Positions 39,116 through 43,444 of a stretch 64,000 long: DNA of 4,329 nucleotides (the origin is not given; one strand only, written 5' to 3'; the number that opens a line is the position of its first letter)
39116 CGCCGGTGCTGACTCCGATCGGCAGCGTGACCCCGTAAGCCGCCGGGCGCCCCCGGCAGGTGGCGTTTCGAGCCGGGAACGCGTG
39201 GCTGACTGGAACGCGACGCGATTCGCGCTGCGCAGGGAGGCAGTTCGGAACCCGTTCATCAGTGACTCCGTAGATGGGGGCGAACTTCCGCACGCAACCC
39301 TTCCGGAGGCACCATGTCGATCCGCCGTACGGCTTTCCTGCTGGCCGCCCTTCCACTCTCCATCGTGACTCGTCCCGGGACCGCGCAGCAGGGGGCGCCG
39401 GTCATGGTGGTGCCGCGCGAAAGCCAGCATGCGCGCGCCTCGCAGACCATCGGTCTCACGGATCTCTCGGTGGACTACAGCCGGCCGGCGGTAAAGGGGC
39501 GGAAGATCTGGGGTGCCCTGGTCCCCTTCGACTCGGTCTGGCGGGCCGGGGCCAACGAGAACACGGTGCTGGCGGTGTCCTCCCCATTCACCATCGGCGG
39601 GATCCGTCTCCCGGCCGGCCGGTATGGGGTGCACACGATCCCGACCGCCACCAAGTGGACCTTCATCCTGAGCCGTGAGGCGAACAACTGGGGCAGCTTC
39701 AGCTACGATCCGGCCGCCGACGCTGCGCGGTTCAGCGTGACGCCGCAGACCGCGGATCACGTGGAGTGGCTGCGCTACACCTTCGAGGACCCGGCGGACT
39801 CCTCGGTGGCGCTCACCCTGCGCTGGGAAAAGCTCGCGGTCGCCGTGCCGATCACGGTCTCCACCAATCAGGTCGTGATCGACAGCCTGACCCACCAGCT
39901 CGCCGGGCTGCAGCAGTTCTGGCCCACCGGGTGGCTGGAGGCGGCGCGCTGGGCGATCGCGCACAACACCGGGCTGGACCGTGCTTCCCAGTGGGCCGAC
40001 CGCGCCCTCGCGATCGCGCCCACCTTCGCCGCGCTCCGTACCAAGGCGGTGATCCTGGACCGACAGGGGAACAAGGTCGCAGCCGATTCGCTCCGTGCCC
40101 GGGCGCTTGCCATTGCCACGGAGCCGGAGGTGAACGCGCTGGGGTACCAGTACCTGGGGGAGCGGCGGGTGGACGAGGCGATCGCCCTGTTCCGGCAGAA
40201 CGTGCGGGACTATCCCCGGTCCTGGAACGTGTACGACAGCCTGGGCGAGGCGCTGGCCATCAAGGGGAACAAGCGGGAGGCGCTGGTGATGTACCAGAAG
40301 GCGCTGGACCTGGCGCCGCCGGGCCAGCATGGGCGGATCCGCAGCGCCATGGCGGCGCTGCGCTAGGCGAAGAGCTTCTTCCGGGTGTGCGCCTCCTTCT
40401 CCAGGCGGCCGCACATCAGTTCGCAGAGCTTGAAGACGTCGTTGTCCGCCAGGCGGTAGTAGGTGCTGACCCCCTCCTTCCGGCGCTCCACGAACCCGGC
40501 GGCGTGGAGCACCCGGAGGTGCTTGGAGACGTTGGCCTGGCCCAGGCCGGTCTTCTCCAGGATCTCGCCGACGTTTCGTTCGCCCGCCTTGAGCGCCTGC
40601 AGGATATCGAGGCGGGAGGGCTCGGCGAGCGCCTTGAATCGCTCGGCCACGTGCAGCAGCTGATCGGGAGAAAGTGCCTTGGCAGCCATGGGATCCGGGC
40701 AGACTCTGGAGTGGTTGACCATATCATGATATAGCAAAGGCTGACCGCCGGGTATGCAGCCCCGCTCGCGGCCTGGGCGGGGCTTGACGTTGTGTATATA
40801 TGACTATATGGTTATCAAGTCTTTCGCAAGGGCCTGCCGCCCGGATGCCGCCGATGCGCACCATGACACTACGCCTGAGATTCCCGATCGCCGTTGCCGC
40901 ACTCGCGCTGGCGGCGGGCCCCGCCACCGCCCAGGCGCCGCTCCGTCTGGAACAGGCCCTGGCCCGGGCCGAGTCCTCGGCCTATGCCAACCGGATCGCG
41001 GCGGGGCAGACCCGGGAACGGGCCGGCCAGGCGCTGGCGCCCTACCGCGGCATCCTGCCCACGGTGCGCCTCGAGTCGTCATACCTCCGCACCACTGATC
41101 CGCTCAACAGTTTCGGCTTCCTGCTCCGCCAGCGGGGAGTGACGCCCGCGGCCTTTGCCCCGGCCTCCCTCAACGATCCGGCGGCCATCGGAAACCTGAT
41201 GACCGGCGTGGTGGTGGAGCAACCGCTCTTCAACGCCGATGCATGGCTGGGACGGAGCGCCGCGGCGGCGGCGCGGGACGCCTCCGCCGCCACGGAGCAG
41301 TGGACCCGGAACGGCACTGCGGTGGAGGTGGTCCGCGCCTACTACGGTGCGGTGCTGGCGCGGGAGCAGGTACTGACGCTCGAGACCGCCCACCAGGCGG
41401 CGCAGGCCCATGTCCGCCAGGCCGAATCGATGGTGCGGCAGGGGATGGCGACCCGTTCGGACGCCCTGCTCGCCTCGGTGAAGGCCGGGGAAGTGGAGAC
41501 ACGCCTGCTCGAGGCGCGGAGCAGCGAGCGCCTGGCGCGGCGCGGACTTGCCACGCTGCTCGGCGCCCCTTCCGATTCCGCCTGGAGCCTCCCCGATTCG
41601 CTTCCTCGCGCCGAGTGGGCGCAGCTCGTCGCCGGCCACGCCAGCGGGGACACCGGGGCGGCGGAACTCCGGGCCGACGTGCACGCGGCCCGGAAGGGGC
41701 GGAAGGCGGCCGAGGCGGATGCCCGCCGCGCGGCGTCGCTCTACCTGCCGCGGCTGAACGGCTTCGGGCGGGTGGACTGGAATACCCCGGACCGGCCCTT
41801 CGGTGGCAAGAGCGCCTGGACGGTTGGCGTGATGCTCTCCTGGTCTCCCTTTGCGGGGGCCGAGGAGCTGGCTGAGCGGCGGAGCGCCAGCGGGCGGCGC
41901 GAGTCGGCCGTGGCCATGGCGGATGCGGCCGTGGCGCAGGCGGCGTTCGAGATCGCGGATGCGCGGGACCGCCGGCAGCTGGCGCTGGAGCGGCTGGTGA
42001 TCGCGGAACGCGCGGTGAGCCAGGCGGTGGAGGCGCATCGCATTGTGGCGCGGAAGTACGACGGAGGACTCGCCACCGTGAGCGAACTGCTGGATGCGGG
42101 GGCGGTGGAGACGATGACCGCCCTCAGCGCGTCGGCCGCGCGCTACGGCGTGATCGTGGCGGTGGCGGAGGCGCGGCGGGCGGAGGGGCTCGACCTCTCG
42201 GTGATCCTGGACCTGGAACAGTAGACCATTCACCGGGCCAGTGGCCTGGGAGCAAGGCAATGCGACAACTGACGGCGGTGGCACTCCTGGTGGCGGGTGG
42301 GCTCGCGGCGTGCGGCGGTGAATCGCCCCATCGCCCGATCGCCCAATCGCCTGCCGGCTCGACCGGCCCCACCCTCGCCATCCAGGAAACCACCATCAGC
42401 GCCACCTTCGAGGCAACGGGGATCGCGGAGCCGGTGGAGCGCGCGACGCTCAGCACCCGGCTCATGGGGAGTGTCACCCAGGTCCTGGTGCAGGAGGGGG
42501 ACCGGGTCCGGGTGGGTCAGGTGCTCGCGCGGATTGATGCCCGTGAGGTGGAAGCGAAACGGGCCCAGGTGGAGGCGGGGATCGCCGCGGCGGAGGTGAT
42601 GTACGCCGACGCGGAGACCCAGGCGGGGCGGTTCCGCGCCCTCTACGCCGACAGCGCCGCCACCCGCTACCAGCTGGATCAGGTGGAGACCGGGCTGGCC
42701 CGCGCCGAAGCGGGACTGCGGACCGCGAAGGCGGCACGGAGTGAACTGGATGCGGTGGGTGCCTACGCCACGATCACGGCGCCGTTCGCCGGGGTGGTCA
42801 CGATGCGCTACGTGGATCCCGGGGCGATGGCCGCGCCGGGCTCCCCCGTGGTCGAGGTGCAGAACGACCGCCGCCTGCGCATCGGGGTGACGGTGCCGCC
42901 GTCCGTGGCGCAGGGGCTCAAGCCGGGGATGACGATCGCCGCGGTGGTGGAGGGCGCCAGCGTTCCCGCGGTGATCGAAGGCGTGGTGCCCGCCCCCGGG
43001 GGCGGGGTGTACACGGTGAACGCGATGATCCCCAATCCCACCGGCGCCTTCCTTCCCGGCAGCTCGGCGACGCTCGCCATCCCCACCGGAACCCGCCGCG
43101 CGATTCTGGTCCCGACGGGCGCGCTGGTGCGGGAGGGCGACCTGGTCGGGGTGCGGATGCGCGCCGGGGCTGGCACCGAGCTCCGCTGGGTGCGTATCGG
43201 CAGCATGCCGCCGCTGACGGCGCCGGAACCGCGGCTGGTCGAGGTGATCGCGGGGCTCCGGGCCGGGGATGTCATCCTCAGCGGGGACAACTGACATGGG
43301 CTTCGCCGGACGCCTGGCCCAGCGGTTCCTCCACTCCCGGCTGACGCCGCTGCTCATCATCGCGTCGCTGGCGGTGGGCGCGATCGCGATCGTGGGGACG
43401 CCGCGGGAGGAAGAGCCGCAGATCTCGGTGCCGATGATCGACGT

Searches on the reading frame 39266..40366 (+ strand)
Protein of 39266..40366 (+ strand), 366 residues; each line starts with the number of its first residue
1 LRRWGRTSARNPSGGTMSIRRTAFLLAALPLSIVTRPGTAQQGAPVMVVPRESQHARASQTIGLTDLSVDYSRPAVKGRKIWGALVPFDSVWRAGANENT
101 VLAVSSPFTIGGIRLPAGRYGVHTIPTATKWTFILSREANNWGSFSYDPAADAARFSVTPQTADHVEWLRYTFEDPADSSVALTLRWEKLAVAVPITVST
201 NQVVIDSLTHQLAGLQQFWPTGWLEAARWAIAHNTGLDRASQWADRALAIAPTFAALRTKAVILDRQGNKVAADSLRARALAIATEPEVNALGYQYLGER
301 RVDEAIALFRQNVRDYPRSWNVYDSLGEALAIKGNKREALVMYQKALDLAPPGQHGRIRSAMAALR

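Call 21: search_protein_families(library=pfam, proteins=[window:39266-40366:+], max_evalue=0.001)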
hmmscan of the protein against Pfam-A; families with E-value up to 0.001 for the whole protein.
window:39266-40366:+ (366 aa): 6 families
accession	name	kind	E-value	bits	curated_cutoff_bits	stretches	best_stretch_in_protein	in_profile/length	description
PF11138.13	DUF2911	-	2.8e-48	163.9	27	1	53-196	1-145/145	Protein of unknown function (DUF2911)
PF07719.23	TPR_2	-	6.4e-08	32.6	27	0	322-351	3-32/34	Tetratricopeptide repeat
PF00515.34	TPR_1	-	1.4e-05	25.1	27.8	0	326-351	7-32/34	Tetratricopeptide repeat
PF13424.12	TPR_12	-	0.0002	21.9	30.1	0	301-350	25-75/77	Tetratricopeptide repeat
PF13432.12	TPR_16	-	0.00037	21.3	32.7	1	291-352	2-63/65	Tetratricopeptide repeat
PF13176.12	TPR_7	-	0.00052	20.3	27.9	0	291-311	4-24/36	Tetratricopeptide repeat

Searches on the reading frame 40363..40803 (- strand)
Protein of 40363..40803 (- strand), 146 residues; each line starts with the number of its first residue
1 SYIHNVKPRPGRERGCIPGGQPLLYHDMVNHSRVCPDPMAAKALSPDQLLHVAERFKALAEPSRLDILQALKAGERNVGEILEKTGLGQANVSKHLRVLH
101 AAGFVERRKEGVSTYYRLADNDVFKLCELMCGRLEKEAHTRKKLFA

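Call 21: search_protein_families(library=pfam, proteins=[window:40363-40803:-], max_evalue=0.001)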
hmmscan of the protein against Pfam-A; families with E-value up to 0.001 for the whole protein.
window:40363-40803:- (146 aa): 6 families
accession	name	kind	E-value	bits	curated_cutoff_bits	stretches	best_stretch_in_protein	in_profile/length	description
PF01022.26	HTH_5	-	8.9e-14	51.5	22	1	62-106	2-46/47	Bacterial regulatory protein, arsR family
PF12840.13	HTH_20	-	3.8e-12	46.4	27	1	59-108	1-51/51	Helix-turn-helix domain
PF12802.13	MarR_2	-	5.8e-08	33.2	27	1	62-110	5-55/61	MarR family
PF09339.16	HTH_IclR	-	1.3e-06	28.5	22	1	65-108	6-51/52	IclR helix-turn-helix domain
PF01978.25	TrmB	-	2.3e-06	27.8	25.6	1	71-119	18-65/68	Sugar-specific transcriptional regulator TrmB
PF13601.12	HTH_34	-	0.00092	19.8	27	0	64-112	2-51/80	Winged helix DNA-binding domain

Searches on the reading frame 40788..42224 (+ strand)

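Call 21: search_protein_families(library=pfam, proteins=[window:40788-42224:+], max_evalue=0.001)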
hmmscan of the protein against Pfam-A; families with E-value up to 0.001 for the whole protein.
window:40788-42224:+ (478 aa): 1 family
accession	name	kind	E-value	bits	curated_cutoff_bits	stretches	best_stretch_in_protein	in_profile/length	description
PF02321.23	OEP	-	5.4e-36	124.6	22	2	294-464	11-184/187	Outer membrane efflux protein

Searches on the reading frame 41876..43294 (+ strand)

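Call 24: search_protein_families(library=pfam, proteins=[window:41876-43294:+], max_evalue=0.001)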
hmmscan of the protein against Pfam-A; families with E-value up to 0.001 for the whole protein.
window:41876-43294:+ (472 aa): 4 families
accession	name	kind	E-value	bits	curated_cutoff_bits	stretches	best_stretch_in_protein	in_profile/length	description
PF13437.12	HlyD_3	-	1.7e-14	54.9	22.2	1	299-395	1-106/106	HlyD family secretion protein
PF16576.10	HlyD_D23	-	8.2e-10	38.8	30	1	190-360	20-171/214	Barrel-sandwich domain of CusB or HlyD membrane-fusion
PF13533.13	Biotin_lipoyl_2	-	4.5e-08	33.2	29.8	1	192-221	3-32/32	Biotin-lipoyl like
PF00364.28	Biotin_lipoyl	-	3.2e-05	24.1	22.1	0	198-220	51-73/73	Biotin-requiring enzyme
